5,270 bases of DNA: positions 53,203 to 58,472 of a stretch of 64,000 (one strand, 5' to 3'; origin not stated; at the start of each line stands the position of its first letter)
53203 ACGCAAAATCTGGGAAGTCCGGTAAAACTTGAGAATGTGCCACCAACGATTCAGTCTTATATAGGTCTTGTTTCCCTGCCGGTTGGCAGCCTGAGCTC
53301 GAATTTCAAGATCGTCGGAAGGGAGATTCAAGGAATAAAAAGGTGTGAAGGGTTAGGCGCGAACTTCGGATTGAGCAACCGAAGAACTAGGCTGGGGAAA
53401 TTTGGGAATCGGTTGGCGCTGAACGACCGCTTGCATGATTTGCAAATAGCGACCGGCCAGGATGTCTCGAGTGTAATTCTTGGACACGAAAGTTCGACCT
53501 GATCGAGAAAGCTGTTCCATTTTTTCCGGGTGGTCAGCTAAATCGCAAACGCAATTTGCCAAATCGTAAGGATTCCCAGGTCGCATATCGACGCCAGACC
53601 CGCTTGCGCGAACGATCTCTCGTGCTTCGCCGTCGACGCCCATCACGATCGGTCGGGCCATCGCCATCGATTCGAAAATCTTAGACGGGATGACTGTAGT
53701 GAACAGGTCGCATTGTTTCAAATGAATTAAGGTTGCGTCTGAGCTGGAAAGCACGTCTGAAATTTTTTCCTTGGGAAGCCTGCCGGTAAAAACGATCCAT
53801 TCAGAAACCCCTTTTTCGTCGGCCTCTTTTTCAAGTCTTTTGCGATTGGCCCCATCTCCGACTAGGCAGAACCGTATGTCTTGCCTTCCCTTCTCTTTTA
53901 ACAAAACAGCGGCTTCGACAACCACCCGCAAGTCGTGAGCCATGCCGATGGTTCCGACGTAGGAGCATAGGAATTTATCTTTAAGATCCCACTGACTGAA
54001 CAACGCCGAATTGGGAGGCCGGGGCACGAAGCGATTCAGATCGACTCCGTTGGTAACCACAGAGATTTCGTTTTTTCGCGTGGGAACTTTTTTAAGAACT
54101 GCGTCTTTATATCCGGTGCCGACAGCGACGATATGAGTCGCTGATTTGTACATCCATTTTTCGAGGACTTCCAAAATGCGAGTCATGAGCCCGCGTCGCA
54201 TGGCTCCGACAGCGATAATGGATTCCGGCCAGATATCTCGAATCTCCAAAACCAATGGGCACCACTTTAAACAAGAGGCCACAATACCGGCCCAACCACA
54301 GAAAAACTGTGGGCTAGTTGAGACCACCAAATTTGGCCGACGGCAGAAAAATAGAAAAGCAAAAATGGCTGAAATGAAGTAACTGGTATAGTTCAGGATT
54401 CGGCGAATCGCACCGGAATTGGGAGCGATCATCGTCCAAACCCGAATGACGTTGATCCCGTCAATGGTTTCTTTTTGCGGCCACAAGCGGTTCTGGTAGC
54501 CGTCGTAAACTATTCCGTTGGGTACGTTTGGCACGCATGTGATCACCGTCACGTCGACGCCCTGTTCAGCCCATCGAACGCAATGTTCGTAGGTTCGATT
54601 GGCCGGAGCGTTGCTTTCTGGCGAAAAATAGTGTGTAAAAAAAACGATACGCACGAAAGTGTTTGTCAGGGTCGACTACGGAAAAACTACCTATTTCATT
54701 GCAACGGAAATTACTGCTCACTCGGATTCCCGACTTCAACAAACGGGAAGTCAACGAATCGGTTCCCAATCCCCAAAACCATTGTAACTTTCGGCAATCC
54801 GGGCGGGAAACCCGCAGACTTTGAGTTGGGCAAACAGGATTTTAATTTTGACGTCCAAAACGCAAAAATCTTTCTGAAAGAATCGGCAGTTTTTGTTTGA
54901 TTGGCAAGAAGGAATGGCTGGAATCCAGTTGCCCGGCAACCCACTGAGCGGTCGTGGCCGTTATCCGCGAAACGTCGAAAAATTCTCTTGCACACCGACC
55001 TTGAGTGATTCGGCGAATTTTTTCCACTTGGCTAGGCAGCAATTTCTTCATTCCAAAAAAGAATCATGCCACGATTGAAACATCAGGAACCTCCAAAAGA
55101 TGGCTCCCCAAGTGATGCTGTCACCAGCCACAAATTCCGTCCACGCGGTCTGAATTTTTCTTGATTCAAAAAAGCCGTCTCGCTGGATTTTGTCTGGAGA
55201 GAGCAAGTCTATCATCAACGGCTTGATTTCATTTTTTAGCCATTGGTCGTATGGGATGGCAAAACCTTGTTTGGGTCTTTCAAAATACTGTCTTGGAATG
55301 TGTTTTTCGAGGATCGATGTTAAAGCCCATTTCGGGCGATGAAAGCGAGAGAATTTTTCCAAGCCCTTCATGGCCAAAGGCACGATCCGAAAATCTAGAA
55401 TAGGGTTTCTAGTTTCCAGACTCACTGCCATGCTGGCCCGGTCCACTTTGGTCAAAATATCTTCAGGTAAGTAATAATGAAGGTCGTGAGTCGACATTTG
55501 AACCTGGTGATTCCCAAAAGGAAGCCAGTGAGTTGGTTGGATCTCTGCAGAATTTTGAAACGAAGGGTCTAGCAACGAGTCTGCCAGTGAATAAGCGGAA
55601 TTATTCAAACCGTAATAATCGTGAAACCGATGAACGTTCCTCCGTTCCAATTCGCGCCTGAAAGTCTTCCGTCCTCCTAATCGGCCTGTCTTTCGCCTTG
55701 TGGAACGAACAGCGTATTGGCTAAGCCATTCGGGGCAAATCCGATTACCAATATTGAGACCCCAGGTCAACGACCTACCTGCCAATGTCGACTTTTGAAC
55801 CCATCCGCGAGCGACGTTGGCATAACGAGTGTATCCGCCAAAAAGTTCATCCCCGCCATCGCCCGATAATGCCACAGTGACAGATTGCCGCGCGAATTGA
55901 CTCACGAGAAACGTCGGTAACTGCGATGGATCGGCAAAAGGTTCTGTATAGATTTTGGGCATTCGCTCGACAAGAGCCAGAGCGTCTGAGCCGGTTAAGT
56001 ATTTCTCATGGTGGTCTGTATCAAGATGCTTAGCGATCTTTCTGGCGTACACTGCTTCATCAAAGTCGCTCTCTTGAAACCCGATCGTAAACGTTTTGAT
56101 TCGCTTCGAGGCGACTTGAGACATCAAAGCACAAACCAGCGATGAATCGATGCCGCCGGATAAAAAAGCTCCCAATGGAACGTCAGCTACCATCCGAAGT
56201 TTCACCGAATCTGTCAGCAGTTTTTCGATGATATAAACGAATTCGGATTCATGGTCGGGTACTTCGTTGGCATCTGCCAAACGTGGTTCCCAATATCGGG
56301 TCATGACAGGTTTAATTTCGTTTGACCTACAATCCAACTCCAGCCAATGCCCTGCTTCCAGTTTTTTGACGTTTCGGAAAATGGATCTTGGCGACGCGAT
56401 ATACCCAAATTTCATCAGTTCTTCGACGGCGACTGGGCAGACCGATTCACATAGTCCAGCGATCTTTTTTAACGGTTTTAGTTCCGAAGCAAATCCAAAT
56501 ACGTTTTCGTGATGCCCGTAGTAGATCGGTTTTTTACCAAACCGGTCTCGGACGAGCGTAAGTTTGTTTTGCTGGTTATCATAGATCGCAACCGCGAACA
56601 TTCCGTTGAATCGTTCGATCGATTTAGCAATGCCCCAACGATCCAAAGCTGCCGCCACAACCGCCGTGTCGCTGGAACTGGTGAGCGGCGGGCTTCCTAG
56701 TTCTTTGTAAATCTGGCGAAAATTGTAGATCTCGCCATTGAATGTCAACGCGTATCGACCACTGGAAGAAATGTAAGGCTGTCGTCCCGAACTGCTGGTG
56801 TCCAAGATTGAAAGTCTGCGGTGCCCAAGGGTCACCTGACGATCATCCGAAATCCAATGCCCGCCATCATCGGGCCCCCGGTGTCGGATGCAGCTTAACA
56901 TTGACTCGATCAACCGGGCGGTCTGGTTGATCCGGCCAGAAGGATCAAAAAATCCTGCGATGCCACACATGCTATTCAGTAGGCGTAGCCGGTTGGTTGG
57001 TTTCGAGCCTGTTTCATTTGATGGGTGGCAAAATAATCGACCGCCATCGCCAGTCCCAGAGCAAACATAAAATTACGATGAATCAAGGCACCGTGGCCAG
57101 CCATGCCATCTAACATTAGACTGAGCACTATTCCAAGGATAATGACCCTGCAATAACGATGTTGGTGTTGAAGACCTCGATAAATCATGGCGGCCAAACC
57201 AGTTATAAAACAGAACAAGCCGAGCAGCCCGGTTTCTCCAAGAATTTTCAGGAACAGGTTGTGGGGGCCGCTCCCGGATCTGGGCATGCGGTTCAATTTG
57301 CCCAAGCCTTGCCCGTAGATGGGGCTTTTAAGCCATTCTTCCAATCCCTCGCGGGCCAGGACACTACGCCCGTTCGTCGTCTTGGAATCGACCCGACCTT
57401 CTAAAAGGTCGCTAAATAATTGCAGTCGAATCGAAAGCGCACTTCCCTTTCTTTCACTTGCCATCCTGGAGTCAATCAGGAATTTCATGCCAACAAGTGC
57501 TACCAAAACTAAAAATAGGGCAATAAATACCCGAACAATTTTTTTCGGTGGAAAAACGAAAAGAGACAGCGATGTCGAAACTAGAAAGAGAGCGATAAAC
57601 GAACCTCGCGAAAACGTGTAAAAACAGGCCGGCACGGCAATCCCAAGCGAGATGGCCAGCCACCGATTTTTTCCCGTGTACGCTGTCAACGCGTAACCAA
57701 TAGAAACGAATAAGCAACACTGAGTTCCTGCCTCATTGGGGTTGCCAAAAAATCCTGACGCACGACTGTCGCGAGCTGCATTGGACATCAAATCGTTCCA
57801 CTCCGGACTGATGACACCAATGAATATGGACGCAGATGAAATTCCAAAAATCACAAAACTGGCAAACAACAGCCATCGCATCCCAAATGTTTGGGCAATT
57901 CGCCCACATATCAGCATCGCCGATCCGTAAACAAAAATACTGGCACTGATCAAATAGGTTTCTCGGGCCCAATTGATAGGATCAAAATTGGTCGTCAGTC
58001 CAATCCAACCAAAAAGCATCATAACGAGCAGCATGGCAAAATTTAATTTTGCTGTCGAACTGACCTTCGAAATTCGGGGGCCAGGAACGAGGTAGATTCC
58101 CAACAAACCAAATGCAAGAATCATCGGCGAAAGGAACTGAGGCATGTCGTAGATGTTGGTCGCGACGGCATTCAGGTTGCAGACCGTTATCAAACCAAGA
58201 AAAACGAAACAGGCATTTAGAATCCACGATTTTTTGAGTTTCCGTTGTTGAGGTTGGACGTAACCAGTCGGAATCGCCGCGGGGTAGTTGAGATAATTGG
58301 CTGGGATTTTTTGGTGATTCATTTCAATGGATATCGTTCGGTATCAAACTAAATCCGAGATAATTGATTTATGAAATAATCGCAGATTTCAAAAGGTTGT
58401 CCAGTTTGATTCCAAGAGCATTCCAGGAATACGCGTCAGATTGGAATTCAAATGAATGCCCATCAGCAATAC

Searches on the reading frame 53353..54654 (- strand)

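Call 73: search_protein_families(library=pfam, proteins=[window:53353-54654:-], max_evalue=0.00001)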
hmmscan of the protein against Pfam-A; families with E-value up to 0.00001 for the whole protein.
window:53353-54654:- (433 aa): 4 families
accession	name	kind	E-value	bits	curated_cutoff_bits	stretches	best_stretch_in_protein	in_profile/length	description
PF00534.26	Glycos_transf_1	-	9e-19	68.1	26.4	1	225-387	13-170/172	Glycosyl transferases group 1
PF13692.12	Glyco_trans_1_4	-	3.4e-17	63.5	27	1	231-374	5-141/142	Glycosyl transferases group 1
PF13579.12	Glyco_trans_4_4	-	7.9e-13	49.5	29.7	1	17-203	3-158/158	Glycosyl transferase 4-like domain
PF13439.12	Glyco_transf_4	-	2.2e-12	47.8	28.5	1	20-208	7-170/170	Glycosyltransferase Family 4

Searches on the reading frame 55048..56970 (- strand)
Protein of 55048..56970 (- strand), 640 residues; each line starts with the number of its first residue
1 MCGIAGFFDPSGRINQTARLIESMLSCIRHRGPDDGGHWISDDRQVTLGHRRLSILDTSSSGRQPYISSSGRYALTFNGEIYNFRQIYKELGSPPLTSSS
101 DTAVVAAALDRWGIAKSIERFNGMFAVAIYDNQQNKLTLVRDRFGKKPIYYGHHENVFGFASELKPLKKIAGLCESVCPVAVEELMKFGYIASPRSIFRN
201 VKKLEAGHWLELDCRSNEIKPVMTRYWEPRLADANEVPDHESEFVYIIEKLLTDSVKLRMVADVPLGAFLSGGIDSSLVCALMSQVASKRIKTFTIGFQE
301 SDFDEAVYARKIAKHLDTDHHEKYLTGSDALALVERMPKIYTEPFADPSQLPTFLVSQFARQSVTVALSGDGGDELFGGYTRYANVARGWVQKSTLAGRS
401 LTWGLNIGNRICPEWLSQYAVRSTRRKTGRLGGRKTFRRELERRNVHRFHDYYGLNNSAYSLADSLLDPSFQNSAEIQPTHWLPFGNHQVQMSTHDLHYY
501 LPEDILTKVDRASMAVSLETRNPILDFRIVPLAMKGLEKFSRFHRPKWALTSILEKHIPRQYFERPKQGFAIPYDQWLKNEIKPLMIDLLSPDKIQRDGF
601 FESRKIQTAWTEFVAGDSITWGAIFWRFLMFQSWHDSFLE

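Call 73: search_protein_families(library=pfam, proteins=[window:55048-56970:-], max_evalue=0.00001)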
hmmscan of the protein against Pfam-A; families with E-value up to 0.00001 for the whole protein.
window:55048-56970:- (640 aa): 3 families
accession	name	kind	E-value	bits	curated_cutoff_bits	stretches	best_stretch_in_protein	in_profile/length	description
PF00733.27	Asn_synthase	-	2e-90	304.4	21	1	248-635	2-353/354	Asparagine synthase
PF13522.11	GATase_6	-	2e-39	135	27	1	33-163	1-130/130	Glutamine amidotransferase domain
PF13537.11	GATase_7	-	5.4e-37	127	25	1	50-168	1-122/123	Glutamine amidotransferase domain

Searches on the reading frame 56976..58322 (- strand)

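Call 73: search_protein_families(library=pfam, proteins=[window:56976-58322:-], max_evalue=0.00001)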
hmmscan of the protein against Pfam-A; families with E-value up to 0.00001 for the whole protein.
window:56976-58322:- (448 aa): 1 family
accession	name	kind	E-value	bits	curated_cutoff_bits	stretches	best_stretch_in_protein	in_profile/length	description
PF04932.20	Wzy_C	-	4.1e-17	62.8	31.7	1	226-373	3-149/149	O-Antigen ligase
